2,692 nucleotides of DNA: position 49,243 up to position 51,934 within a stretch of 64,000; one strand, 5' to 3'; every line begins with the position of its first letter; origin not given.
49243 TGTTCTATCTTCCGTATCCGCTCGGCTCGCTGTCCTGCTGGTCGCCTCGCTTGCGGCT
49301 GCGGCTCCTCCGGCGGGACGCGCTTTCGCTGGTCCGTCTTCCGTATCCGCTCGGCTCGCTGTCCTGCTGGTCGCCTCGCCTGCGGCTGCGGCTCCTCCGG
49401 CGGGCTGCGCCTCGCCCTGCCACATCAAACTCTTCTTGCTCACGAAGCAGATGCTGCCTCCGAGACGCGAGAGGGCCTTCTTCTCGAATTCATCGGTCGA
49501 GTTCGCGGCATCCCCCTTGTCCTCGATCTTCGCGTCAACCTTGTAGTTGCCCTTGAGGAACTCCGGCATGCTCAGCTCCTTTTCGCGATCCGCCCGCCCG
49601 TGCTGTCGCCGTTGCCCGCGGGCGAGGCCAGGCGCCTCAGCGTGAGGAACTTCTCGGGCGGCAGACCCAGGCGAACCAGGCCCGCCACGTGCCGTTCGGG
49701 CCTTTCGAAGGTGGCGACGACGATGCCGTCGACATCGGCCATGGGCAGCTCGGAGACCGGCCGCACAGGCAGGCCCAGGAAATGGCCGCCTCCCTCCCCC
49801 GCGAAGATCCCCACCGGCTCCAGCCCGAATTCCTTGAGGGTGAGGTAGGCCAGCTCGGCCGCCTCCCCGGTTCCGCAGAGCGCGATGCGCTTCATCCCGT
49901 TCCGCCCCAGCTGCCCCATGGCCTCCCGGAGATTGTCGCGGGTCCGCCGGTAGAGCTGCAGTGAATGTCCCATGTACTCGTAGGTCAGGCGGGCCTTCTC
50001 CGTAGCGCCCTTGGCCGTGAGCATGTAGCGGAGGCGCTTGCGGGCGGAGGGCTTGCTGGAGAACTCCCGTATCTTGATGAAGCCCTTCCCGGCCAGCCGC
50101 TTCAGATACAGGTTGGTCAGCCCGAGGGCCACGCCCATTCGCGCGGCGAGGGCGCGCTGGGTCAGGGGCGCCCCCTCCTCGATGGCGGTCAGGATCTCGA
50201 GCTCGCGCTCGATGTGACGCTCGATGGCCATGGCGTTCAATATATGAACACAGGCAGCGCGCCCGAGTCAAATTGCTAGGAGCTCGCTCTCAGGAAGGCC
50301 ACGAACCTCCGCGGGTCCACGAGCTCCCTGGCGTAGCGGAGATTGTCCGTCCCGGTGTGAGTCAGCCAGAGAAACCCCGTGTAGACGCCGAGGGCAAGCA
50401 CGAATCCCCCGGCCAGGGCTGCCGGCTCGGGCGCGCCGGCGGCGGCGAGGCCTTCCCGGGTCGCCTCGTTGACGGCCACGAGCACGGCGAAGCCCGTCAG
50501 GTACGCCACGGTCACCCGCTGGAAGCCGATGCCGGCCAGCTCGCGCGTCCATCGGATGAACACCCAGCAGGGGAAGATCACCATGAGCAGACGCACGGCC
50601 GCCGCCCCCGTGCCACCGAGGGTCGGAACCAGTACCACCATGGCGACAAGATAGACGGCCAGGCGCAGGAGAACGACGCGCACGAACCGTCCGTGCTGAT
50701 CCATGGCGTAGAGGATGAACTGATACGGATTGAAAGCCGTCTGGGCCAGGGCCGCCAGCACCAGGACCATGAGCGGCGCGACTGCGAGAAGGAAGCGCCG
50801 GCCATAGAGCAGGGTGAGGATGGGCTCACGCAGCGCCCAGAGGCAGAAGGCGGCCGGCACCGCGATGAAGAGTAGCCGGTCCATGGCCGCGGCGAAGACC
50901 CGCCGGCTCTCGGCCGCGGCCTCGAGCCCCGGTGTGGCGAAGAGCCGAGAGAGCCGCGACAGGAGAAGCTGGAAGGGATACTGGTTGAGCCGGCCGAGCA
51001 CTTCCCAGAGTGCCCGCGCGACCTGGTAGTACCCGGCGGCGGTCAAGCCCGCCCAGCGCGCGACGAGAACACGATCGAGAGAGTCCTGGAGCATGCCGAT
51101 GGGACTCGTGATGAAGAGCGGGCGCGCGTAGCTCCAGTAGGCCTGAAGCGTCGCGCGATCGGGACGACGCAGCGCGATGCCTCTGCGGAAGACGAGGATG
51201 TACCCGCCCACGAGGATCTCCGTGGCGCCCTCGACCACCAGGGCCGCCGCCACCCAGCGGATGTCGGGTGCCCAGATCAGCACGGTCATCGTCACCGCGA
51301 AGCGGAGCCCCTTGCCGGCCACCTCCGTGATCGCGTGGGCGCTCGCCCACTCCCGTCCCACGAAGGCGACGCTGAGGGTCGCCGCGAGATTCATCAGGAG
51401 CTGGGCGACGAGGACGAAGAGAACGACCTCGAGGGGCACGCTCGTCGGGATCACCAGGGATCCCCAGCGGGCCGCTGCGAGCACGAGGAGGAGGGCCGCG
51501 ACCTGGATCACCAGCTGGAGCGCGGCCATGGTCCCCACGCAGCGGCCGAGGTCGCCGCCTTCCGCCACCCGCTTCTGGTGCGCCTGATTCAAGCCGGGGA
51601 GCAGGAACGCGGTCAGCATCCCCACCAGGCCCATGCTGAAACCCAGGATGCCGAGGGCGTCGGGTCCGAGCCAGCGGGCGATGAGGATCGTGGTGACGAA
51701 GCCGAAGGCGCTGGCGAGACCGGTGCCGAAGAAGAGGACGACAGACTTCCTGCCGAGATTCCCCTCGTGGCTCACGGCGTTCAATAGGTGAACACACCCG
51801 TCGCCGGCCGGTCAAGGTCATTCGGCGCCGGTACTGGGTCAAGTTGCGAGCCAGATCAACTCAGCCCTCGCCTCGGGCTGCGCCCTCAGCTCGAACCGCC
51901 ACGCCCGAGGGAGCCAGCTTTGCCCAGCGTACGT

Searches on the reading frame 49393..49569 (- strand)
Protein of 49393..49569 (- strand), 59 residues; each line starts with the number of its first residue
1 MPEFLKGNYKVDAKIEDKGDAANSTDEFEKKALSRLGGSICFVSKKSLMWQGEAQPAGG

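Call 56: find_homologous_proteins(query=A3, max_evalue=0.001)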
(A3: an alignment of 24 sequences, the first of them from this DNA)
Query A3 (24 sequences) (59 aa, profile of the alignment): 2660 proteins with E <= 0.001 among 8000 candidates; the best 120 are listed.
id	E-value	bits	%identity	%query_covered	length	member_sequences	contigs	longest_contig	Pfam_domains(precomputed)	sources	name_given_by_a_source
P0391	1.8e-22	97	64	92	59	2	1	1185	-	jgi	-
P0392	1.9e-22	97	71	95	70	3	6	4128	-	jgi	jgi:hypothetical protein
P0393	2.1e-22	96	69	95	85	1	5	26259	-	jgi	jgi:hypothetical protein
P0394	2.3e-22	96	67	95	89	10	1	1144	-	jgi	jgi:hypothetical protein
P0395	2.7e-22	96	63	92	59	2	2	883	-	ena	-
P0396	2.8e-22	96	66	100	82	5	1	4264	-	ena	-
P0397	3.6e-22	96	56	100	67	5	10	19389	-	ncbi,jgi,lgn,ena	jgi:hypothetical protein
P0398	3.6e-22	96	69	95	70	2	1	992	-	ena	-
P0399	5.1e-22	95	69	90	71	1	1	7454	-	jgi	jgi:hypothetical protein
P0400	6.1e-22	95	65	90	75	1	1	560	-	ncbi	-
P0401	6.6e-22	95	69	95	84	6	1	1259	-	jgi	-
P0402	7.3e-22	95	65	90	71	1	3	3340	-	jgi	jgi:hypothetical protein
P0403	7.9e-22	95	64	90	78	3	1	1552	-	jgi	-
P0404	8.4e-22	94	64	100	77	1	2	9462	-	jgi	-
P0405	9.0e-22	94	60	95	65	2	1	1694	-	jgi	jgi:hypothetical protein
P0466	6.1e-21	92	49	90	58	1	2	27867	-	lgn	-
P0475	8.7e-21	91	46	100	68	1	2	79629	-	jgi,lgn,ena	-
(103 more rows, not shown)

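Call 57: search_solved_structures(query=A3, max_evalue=10)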
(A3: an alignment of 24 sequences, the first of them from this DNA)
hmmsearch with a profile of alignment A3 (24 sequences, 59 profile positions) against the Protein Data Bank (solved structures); distinct sequences matched with E-value up to 10: 2.
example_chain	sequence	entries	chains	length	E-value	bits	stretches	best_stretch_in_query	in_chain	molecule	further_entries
6gsa_E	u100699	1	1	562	0.86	12.6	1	14-52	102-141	Centromere DNA-binding protein complex CBF3 subunit A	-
10eh_A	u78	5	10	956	1.6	11.8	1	14-52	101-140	Centromere DNA-binding protein complex CBF3 subunit A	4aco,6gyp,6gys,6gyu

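Call 58: find_encoding_contigs(protein=P0475, flank=10000, max_places=2)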
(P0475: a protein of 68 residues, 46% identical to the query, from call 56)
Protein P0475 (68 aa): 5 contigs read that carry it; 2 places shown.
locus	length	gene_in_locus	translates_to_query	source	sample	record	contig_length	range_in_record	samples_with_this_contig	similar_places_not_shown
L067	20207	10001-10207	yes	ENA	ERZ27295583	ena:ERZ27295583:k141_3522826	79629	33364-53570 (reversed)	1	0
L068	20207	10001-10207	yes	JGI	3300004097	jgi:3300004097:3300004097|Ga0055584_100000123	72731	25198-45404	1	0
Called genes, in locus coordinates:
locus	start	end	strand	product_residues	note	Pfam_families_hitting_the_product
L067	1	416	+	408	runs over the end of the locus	PF00155:Aminotran_1_2 (weak), PF01041:DegT_DnrJ_EryC1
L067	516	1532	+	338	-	PF01370:Epimerase, PF04321:RmlD_sub_bind (weak), PF16363:GDP_Man_Dehyd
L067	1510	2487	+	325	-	PF01073:3Beta_HSD, PF01370:Epimerase, PF02719:Polysacc_synt_2 (faint), PF05368:NmrA, PF16363:GDP_Man_Dehyd, PF07993:NAD_binding_4 (weak), PF13460:NAD_binding_10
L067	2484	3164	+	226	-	PF00535:Glycos_transf_2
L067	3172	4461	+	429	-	-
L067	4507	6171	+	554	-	-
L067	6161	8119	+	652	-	-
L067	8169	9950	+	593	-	PF00664:ABC_membrane, PF02463:SMC_N (faint), PF00005:ABC_tran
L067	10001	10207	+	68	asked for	-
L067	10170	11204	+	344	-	PF01973:MptE-like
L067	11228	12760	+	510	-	PF02310:B12-binding, PF04055:Radical_SAM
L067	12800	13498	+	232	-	PF02348:CTP_transf_3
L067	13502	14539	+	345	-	PF03102:NeuB, PF08666:SAF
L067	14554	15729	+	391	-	PF02350:Epimerase_2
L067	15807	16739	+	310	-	PF00551:Formyl_trans_N, PF02911:Formyl_trans_C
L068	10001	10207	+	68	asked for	-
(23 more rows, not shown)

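Call 59: find_encoding_contigs(protein=P0466, flank=10000, max_places=2)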
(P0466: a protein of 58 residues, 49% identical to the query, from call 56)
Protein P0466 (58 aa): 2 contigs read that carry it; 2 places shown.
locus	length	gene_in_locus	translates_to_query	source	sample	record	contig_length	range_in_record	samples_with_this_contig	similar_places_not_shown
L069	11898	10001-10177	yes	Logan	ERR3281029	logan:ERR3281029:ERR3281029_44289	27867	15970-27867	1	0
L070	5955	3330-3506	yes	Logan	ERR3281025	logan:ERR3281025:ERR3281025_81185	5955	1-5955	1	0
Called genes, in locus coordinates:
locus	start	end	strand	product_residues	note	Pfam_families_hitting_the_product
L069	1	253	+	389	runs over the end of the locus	PF02350:Epimerase_2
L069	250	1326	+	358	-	PF03102:NeuB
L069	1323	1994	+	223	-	PF00132:Hexapep (faint), PF14602:Hexapep_2 (faint)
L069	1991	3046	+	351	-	PF00571:CBS (weak), PF00483:NTP_transferase, PF12804:NTP_transf_3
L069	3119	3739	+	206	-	-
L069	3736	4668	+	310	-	PF08545:ACP_syn_III, PF08541:ACP_syn_III_C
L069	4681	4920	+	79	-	PF00550:PP-binding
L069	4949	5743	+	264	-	PF05721:PhyH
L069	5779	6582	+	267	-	PF02522:Antibiotic_NAT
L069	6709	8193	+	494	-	PF00501:AMP-binding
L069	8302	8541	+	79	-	PF00550:PP-binding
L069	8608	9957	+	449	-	-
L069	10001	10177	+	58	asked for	-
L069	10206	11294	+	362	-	PF01973:MptE-like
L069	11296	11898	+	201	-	?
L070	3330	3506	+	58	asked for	-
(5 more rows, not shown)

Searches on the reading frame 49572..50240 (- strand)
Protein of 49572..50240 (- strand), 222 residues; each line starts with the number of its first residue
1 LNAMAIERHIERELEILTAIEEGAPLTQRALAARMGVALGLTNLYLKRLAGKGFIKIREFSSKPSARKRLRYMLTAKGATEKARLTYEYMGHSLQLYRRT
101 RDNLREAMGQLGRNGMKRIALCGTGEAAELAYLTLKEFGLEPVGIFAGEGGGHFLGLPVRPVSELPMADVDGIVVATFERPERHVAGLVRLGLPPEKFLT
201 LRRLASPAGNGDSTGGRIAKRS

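Call 5: search_protein_families(library=pfam, proteins=[window:49572-50240:-], max_evalue=0.01)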
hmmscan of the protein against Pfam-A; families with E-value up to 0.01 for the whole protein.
window:49572-50240:- (222 aa): 3 families
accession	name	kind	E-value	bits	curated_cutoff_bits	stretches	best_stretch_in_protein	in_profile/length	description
PF13412.12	HTH_24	-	1.6e-07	31.2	21.9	1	12-56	4-48/48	Winged helix-turn-helix DNA-binding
PF01047.28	MarR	-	4.1e-05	23.8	24.6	1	12-56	4-48/59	MarR family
PF12802.13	MarR_2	-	7.5e-05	23.3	27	1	13-58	7-53/61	MarR family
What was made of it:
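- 49572..50240 (-): MarR/EPS-type winged-helix regulator upstream of the triad. HTH_24/MarR (call 5).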

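Call 6: search_protein_families(library=ncbifam, proteins=[window:49572-50240:-], max_evalue=0.001)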
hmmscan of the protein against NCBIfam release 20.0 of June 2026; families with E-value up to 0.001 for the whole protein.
window:49572-50240:- (222 aa): 1 family
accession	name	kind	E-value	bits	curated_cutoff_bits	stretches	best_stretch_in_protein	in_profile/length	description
TIGR04176.1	MarR_EPS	equivalog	2.3e-18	66.2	88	1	12-106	5-98/105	MarR family EPS-associated transcriptional regulator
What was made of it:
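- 49572..50240 (-): TIGR04176 MarR_EPS E 2e-18, below its cut-off (call 6).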

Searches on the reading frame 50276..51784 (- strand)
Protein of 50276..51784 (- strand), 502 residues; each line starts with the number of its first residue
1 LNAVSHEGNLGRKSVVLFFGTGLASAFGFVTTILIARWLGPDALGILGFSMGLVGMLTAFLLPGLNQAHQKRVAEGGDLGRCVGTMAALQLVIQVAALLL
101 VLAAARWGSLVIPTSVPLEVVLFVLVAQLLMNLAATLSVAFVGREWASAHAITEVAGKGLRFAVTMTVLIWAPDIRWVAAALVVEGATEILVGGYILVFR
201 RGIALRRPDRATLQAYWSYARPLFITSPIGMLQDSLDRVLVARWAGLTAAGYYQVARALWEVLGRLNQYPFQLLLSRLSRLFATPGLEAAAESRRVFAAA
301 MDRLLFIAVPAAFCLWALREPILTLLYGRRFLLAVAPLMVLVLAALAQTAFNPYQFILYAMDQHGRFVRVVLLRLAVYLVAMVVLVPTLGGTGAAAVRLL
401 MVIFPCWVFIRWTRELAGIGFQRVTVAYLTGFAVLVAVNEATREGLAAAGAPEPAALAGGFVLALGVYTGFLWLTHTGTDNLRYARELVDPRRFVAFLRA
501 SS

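Call 5: search_protein_families(library=pfam, proteins=[window:50276-51784:-], max_evalue=0.01)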
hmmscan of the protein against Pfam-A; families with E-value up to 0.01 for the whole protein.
window:50276-51784:- (502 aa): 3 families
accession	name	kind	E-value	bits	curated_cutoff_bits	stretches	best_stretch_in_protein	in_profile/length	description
PF01943.22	Polysacc_synt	-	2.3e-16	60.5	28.2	1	11-262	2-253/274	Polysaccharide biosynthesis protein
PF13440.11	Polysacc_synt_3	-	9.2e-12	45.2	23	1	35-335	2-292/293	Polysaccharide biosynthesis protein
PF16015.10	Promethin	-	0.001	19.3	27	1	313-413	19-105/106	Promethin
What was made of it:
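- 50276..51784 (-): Wzx-type flippase heading this operon segment. Polysacc_synt (call 5).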

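Call 6: search_protein_families(library=ncbifam, proteins=[window:50276-51784:-], max_evalue=0.001)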
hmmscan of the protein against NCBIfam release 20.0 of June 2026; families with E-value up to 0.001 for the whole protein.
window:50276-51784:- (502 aa): 0 families
